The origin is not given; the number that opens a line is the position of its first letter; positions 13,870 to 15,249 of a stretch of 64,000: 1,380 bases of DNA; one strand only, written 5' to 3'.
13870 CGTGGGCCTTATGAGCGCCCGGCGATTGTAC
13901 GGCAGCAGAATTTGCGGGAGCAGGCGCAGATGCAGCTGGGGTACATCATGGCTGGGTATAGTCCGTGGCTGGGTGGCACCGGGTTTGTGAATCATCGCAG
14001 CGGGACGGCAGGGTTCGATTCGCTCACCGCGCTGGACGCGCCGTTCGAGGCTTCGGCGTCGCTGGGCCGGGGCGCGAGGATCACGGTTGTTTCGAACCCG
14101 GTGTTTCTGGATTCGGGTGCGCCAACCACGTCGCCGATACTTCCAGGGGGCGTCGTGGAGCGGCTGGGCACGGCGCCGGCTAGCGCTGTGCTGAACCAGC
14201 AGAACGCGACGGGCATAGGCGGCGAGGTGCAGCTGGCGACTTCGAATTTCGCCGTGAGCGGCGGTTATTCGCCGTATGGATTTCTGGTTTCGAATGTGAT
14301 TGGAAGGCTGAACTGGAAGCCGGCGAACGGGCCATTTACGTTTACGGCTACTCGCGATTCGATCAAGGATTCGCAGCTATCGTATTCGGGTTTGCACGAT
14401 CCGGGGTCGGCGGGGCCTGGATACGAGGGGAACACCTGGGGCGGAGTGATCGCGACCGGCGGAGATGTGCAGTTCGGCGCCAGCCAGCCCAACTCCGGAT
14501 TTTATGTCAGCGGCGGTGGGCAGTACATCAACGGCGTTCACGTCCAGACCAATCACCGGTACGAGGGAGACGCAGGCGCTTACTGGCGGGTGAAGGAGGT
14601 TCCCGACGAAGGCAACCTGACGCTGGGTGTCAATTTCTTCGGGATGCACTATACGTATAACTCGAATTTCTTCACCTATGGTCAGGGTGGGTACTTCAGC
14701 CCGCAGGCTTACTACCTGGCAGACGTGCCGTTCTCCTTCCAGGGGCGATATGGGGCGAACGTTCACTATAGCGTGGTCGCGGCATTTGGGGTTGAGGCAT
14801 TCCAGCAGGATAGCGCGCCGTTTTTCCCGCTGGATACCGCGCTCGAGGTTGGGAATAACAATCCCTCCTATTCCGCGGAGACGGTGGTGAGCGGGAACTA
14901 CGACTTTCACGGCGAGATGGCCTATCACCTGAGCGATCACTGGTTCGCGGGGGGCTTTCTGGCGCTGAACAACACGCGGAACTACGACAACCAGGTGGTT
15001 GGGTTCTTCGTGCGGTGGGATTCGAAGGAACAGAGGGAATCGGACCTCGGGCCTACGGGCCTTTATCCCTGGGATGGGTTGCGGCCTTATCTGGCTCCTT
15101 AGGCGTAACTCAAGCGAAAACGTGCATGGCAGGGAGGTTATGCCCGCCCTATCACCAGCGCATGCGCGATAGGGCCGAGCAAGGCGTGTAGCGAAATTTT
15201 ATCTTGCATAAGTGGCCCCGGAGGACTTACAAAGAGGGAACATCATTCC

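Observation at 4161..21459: Extended cellulose-synthase locus: bcsQ, fused bcsAB, bcsC, then three DUF3857/transglutaminase-like genes before the first strong terminator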

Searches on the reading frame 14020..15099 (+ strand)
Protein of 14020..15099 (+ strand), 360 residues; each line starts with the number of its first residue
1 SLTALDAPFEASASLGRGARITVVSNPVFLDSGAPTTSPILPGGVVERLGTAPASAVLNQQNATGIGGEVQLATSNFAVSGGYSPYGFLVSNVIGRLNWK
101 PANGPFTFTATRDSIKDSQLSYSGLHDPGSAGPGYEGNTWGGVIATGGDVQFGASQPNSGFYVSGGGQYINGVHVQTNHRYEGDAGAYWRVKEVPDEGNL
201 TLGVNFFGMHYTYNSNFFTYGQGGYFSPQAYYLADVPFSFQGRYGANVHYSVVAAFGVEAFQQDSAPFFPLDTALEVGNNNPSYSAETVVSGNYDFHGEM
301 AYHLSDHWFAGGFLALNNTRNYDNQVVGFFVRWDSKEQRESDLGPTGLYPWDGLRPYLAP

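Call 25: find_related_loci(query=A3, collection=metagenome_contigs, flank=10000)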
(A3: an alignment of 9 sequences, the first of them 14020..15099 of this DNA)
Query A3 (360 aa) in metagenome_contigs; peptide patterns used: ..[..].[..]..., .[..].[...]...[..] (x = any residue, [..] = any of these).
600 stretches matched a pattern (row limit reached: there are more); 521 encode a relative of the query (tblastn E <= 1e-3); the best 80 are kept; 80 distinct loci.
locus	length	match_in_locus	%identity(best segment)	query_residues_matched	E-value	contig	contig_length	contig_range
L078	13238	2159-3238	88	1-360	0e+0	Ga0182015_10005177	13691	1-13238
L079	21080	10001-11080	86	1-360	0e+0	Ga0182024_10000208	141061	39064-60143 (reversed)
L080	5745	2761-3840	84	1-360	0e+0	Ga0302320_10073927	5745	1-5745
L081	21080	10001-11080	79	1-360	0e+0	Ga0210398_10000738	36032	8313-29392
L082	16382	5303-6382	78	1-360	0e+0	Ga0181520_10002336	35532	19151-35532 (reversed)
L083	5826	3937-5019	79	1-360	0e+0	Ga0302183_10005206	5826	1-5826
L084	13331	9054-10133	77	1-360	0e+0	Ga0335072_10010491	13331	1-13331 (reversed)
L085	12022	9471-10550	76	1-360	0e+0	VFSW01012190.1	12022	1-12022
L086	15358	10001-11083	77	1-360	0e+0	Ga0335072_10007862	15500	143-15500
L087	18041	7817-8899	77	1-360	0e+0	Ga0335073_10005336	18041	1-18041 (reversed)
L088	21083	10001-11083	76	1-360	0e+0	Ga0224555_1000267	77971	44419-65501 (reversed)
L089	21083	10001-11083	73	1-360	3e-176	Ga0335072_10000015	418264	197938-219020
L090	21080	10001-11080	69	1-360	8e-168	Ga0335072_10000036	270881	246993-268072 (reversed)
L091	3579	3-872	79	71-360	2e-163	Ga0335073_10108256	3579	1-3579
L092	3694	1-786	89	99-360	7e-163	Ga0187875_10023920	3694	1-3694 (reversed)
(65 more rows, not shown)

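Call 62: search_protein_families(library=pfam, proteins=[L088:11824-12873:+, L088:12955-15579:-, L088:15724-18165:-, L090:11322-12350:+], max_evalue=0.01)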
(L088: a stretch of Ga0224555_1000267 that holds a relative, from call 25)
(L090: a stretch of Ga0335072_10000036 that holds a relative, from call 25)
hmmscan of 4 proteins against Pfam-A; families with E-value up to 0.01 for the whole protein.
L088:11824-12873:+ (349 aa): 2 families
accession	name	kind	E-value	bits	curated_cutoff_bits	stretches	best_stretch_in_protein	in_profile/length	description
PF01791.15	DeoC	-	1.7e-42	146.1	23.8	1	38-300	2-228/229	DeoC/LacD family aldolase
PF09863.15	DUF2090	-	1.8e-05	24.5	27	1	37-194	37-196/310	Uncharacterized protein conserved in bacteria (DUF2090)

L088:12955-15579:- (874 aa): 4 families
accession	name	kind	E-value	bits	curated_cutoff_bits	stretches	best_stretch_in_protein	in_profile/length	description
PF01433.26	Peptidase_M1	-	9.5e-75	251.4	27.7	1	253-468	1-217/218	Peptidase family M1 domain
PF11838.14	ERAP1_C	-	4.6e-60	204.2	38.2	1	542-851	3-317/318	ERAP1-like C-terminal domain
PF17900.6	Peptidase_M1_N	-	8.8e-47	160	25.8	1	42-219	2-186/186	Peptidase M1 N-terminal domain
PF10989.13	DUF2808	-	0.00015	22.3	25.3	1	40-141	22-122/146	Protein of unknown function (DUF2808)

L088:15724-18165:- (813 aa): 2 families
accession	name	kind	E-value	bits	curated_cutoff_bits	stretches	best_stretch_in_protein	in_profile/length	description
PF12704.14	MacB_PCD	-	5.5e-32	112.2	27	2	23-239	2-201/207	MacB-like periplasmic core domain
PF02687.27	FtsX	-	1.1e-30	106.6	25.5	2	287-405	1-117/120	FtsX-like permease C-terminal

L090:11322-12350:+ (342 aa): 3 families
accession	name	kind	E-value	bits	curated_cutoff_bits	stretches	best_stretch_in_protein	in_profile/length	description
PF02368.24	Big_2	-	4.1e-11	43.1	22.8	2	178-228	27-76/79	Bacterial Ig-like domain (group 2)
PF18998.6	Flg_new_2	-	6.5e-08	32.9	23.6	1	286-337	15-67/73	Divergent InlB B-repeat domain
PF22359.2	Big-like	-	5.7e-07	30.1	27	1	187-219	2-34/48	Bacterial Ig-like domain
